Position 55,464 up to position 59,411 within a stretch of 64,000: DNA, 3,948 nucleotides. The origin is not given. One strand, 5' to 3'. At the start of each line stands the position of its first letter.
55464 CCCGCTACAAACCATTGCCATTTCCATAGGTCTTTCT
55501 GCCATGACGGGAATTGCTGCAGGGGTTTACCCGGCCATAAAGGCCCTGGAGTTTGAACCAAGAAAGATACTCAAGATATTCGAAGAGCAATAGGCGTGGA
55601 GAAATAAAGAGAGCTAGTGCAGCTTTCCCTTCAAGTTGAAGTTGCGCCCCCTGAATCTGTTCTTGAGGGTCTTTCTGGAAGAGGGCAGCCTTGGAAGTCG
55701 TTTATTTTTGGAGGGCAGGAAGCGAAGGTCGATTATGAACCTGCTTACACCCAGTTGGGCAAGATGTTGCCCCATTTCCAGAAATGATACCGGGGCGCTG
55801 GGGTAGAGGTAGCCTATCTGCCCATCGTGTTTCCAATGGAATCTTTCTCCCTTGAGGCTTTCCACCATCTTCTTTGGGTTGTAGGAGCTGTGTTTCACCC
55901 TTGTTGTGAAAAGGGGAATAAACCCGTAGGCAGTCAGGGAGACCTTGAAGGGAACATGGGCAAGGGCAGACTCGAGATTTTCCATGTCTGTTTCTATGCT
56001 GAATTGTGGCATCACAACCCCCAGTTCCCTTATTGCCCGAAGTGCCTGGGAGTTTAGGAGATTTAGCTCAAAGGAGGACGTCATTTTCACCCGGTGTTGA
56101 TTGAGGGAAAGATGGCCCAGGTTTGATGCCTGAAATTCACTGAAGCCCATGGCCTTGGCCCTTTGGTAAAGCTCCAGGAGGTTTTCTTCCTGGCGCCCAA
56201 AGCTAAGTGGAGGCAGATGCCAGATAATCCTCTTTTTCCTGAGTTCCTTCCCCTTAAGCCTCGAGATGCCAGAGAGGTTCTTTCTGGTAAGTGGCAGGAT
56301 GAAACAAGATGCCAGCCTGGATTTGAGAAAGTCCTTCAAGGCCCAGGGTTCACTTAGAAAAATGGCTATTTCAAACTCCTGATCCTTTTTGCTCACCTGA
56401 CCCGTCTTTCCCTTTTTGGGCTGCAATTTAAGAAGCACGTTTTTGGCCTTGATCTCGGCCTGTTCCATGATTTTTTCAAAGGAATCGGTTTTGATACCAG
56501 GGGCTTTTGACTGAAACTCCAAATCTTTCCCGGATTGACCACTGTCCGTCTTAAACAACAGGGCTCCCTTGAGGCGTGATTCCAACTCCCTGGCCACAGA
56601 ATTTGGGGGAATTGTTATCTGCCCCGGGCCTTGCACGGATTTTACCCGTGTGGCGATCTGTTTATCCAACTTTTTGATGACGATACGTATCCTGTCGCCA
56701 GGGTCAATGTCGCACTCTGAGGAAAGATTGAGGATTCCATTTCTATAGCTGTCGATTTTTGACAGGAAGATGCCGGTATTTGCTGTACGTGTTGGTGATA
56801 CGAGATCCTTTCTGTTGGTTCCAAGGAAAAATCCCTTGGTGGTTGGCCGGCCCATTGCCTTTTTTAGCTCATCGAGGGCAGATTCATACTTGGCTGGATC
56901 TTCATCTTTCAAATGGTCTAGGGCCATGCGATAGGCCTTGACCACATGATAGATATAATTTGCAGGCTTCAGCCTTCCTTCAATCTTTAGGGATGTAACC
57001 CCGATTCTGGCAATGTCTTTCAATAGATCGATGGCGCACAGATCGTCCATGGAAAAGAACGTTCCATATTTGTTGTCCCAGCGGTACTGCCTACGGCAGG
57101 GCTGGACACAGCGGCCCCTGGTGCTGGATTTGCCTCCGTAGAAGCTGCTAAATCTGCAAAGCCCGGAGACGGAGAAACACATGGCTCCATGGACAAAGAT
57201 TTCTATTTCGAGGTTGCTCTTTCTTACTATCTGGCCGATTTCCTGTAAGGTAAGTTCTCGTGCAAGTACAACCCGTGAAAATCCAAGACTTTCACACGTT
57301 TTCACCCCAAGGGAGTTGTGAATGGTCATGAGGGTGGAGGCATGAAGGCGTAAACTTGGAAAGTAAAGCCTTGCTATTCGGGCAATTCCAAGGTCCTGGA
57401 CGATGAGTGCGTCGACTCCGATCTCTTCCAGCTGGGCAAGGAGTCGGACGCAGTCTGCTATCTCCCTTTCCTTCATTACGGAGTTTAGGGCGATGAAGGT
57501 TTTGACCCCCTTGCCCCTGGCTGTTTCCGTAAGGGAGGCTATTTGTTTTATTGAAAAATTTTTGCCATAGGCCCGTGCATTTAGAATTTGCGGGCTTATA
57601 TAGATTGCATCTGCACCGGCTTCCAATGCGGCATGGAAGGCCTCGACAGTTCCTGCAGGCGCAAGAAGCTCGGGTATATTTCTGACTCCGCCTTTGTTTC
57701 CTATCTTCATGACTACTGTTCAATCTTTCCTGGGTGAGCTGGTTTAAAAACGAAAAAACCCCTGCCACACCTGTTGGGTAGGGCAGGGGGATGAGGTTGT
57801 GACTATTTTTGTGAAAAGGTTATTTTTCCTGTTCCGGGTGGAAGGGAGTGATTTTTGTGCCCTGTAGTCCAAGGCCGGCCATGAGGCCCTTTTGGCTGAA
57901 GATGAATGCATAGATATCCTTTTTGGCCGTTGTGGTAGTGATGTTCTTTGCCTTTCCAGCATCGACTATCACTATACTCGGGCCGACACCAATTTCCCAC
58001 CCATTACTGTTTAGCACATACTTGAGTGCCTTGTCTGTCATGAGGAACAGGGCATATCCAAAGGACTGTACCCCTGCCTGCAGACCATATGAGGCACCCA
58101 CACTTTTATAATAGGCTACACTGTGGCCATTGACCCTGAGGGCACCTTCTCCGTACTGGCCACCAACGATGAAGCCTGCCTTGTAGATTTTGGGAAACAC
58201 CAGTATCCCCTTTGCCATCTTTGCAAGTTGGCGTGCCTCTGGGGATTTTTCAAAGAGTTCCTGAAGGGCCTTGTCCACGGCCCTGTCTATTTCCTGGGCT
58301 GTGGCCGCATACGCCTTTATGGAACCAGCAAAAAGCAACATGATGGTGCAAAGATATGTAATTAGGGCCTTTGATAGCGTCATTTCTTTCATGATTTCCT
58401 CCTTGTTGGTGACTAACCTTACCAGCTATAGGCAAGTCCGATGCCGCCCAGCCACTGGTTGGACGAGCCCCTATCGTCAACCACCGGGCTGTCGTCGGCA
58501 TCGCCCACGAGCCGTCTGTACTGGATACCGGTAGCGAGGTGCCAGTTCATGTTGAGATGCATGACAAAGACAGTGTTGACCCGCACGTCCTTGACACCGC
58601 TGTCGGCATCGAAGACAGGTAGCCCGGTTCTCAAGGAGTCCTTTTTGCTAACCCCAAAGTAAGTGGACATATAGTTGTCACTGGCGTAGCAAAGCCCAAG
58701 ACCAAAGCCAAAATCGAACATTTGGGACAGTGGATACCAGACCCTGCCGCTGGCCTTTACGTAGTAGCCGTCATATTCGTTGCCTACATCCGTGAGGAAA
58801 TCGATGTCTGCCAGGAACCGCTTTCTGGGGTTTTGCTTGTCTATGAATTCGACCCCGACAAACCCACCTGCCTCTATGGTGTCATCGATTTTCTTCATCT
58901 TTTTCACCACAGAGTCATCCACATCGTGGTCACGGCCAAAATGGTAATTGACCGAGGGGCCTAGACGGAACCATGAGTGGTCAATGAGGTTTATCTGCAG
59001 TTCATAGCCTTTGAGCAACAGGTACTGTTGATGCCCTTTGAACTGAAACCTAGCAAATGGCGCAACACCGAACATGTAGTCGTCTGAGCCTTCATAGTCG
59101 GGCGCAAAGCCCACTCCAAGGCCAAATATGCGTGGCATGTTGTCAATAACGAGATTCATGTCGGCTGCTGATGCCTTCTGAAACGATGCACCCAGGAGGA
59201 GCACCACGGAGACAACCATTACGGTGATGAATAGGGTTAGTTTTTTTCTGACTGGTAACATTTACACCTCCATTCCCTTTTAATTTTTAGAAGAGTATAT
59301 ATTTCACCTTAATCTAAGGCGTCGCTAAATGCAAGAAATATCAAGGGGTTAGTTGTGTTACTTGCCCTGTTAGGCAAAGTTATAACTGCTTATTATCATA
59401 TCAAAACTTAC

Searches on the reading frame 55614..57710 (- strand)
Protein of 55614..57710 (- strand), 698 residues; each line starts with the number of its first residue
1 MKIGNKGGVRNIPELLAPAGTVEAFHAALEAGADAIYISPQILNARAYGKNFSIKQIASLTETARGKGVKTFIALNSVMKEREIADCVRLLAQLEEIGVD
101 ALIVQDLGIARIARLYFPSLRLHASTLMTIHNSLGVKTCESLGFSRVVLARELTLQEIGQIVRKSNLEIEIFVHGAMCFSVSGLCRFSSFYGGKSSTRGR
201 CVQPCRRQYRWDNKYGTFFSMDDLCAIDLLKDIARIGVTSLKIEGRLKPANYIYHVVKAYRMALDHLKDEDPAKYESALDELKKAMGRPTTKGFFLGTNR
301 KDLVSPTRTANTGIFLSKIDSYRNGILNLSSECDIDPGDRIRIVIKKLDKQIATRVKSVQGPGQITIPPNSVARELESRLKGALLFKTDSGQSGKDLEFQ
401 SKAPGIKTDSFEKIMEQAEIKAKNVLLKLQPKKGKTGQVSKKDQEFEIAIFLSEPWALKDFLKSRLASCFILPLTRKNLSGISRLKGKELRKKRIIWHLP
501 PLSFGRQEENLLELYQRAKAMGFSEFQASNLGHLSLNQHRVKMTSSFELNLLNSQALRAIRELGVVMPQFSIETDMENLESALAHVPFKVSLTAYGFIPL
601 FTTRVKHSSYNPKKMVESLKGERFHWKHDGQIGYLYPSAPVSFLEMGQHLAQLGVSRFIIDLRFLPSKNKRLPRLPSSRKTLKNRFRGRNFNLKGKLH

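Call 61: search_protein_families(library=pfam, proteins=[window:55614-57710:-], max_evalue=0.000001)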
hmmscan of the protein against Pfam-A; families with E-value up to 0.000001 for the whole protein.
window:55614-57710:- (698 aa): 1 family
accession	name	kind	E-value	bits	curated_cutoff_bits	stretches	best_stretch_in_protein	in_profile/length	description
PF01136.24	Peptidase_U32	-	8.1e-74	248.2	22.4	1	86-299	3-231/233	Peptidase family U32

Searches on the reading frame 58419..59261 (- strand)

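Call 61: search_protein_families(library=pfam, proteins=[window:58419-59261:-], max_evalue=0.000001)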
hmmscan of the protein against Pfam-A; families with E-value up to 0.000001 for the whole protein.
window:58419-59261:- (280 aa): 1 family
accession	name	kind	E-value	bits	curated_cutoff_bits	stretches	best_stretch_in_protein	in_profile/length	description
PF06629.18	MipA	-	1.1e-49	170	24.2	1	47-280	2-221/221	MltA-interacting protein MipA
